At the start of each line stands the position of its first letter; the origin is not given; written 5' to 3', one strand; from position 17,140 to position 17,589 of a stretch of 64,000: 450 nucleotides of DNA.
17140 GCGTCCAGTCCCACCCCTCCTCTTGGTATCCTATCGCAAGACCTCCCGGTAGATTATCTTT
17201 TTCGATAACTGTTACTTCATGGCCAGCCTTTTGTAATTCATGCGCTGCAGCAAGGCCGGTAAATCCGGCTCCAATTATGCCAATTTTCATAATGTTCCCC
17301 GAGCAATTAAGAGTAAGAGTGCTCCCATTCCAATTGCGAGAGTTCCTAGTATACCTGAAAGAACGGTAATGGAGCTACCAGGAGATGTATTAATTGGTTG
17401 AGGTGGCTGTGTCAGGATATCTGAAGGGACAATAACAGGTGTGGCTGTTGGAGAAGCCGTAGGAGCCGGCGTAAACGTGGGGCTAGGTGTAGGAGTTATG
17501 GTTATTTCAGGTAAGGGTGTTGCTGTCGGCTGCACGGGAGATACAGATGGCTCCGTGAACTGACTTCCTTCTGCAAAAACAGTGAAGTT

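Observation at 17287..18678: Doubly anchored multi-domain surface protein with a Thr/Pro-rich linker as the likely glycosylation substrate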

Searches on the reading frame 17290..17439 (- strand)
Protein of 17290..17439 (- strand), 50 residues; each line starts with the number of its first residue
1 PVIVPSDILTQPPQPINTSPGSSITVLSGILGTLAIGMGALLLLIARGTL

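Call 15: search_protein_families(library=ncbifam, proteins=[window:17290-17439:-], max_evalue=10)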
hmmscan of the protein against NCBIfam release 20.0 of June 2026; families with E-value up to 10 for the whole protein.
seq(50 aa): 0 families

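Call 16: search_protein_families(library=pfam, proteins=[window:17290-17439:-], max_evalue=10)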
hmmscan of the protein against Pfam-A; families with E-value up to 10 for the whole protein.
seq(50 aa): 0 families
